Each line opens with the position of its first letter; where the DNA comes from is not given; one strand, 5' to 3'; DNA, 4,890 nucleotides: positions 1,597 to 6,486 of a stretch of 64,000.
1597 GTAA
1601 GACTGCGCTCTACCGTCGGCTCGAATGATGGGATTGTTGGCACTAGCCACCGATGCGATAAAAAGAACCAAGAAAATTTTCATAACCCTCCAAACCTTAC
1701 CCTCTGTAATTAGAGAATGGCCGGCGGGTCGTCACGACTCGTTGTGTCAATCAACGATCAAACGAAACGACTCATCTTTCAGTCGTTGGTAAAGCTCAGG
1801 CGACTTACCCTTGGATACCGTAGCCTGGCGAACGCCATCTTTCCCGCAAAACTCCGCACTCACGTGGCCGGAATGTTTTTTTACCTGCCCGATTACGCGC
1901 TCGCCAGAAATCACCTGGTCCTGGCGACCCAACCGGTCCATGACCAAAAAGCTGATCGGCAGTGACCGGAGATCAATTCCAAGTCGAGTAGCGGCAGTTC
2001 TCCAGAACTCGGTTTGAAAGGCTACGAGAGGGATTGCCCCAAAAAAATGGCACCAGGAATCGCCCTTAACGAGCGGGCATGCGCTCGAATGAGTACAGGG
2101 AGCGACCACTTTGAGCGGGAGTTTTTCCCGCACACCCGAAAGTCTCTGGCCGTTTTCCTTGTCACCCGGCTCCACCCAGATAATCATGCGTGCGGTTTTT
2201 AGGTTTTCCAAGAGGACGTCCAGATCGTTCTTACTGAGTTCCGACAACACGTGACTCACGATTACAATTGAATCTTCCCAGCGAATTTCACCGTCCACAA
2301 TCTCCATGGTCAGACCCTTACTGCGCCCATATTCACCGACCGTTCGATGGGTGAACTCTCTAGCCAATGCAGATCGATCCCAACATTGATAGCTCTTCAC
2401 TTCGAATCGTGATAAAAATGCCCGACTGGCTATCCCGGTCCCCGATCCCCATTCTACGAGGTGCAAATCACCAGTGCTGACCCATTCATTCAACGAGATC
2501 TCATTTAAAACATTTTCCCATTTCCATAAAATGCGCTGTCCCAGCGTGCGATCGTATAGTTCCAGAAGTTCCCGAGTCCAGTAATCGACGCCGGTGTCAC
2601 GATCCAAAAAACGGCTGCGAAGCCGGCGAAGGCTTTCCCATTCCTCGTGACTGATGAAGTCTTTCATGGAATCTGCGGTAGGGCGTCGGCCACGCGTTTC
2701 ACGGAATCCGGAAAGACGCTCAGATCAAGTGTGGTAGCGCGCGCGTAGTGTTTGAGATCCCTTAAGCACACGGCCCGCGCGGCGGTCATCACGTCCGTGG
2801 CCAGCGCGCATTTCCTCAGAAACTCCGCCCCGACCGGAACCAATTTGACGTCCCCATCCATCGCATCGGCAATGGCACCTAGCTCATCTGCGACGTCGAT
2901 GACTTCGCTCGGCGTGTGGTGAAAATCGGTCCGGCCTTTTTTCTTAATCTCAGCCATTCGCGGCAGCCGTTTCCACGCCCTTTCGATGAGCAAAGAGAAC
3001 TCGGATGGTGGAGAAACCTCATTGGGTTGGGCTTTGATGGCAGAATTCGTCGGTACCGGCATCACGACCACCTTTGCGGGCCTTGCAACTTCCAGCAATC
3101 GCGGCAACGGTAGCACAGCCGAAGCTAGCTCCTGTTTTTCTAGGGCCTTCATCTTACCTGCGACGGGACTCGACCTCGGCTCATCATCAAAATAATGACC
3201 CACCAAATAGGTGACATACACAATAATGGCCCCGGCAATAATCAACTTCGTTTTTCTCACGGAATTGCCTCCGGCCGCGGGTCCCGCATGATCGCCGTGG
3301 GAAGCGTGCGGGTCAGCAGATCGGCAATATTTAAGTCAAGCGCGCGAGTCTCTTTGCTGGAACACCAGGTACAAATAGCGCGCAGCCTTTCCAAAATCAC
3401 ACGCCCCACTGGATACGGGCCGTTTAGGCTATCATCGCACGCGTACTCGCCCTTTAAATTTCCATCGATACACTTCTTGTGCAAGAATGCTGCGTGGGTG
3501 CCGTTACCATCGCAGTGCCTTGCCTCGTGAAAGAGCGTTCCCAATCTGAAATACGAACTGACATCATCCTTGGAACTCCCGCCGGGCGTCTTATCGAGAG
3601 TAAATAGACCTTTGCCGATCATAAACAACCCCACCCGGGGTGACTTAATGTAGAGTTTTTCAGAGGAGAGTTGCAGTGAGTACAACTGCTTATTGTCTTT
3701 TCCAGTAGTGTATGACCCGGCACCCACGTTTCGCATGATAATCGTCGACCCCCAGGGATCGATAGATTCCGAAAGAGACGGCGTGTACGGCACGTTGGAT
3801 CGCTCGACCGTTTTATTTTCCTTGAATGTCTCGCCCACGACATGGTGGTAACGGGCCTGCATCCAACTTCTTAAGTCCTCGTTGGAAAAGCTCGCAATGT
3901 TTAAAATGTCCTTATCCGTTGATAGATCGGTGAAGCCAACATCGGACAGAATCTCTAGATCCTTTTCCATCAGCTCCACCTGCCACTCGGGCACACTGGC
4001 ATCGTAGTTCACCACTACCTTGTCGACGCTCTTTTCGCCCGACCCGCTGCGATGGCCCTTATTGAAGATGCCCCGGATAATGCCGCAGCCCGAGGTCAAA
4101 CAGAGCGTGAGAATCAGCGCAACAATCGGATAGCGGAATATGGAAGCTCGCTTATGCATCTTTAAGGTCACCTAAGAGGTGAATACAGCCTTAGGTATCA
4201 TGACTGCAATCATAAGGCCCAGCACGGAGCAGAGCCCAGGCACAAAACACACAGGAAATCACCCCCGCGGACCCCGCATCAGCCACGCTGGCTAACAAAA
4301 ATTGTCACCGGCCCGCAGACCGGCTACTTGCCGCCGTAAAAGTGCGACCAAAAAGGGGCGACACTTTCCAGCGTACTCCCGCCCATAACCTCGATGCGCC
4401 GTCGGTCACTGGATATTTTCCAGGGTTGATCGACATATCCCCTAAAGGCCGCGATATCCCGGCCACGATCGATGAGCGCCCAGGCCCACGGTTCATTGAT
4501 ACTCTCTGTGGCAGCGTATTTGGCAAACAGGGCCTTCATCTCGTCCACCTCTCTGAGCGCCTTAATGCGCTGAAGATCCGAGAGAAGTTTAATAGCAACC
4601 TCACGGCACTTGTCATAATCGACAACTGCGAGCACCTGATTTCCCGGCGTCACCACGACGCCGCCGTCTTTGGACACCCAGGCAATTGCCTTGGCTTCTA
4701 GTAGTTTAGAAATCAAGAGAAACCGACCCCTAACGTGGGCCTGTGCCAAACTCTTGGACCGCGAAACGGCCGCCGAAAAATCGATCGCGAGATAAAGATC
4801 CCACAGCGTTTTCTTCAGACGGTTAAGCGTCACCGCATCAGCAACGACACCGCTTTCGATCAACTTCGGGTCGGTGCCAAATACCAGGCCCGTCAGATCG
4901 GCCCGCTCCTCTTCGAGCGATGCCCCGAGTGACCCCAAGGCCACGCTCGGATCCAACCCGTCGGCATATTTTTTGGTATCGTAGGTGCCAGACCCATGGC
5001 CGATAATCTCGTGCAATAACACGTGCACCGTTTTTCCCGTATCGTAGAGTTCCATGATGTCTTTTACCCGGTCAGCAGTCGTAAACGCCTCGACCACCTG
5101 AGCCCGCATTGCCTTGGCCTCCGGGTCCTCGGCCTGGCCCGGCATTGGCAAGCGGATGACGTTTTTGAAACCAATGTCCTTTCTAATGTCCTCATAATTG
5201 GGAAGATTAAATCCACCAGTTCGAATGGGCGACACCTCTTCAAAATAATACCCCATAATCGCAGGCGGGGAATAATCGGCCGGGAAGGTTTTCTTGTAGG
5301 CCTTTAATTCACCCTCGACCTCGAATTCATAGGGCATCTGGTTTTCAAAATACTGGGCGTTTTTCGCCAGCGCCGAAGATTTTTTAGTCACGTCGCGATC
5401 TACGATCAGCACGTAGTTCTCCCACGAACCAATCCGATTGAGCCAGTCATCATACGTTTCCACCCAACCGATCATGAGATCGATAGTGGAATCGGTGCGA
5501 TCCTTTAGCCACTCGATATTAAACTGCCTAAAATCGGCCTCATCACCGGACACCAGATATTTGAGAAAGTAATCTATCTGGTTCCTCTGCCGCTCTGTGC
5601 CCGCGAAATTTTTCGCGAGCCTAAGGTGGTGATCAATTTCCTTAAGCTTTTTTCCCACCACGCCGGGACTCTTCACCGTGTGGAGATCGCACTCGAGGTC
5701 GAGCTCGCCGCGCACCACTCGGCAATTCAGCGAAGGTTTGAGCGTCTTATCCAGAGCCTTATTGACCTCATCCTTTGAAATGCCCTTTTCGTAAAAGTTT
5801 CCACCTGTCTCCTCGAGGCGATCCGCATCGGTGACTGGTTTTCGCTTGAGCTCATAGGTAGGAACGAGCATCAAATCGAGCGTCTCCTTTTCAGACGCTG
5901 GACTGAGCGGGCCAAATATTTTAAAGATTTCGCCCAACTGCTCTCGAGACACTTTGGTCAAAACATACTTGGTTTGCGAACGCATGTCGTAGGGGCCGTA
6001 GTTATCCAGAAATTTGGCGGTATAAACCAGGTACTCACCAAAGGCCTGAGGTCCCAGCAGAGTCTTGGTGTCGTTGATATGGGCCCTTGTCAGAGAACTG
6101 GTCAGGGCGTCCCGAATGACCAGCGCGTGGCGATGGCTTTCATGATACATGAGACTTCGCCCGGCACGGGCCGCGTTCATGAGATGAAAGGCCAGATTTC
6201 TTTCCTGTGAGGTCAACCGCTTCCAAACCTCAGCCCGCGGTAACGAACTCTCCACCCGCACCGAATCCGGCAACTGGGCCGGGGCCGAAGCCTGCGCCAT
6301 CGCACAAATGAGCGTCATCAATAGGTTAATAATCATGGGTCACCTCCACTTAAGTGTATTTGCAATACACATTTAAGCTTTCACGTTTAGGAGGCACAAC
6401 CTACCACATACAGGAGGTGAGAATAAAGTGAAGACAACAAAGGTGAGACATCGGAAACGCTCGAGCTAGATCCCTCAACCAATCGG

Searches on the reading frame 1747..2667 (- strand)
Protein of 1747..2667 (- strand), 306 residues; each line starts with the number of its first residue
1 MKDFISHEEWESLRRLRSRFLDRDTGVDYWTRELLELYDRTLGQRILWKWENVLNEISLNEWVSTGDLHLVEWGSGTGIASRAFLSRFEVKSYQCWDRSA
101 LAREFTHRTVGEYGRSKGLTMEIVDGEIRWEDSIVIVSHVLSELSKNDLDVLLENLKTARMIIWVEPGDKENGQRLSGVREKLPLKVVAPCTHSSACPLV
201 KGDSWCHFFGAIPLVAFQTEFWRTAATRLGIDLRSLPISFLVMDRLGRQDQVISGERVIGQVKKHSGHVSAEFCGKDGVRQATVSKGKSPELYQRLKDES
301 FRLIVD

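Call 79: search_protein_families(library=pfam, proteins=[window:1747-2667:-], max_evalue=0.00001)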
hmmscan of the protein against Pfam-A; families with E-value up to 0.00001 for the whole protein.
window:1747-2667:- (306 aa): 1 family
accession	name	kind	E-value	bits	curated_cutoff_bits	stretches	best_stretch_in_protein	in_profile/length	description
PF09243.16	Rsm22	-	9.7e-24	84.7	23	1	69-298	37-267/275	Mitochondrial small ribosomal subunit Rsm22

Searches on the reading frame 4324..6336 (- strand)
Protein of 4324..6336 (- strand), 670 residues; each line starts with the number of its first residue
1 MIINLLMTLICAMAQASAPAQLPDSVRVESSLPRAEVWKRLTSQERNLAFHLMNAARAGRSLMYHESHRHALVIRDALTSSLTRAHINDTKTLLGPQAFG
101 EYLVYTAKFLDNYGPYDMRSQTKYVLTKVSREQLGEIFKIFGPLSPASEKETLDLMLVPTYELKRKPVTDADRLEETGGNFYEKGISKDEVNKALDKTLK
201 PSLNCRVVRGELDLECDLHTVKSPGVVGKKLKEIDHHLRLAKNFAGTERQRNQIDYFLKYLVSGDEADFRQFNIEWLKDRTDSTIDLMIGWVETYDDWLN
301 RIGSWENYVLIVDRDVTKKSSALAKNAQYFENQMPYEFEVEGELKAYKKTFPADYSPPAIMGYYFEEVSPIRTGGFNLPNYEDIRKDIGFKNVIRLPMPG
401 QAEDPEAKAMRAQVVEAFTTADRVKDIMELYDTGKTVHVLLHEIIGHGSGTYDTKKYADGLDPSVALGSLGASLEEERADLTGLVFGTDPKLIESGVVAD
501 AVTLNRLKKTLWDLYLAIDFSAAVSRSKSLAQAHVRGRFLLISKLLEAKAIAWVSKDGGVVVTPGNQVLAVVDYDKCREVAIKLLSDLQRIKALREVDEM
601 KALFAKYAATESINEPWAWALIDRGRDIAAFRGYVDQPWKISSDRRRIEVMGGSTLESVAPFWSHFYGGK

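Call 79: search_protein_families(library=pfam, proteins=[window:4324-6336:-], max_evalue=0.00001)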
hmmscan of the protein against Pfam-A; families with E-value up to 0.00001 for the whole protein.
window:4324-6336:- (670 aa): 1 family
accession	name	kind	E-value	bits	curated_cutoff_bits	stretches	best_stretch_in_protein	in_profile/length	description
PF03571.21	Peptidase_M49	-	7.4e-40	137.3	21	2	226-451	100-307/548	Peptidase family M49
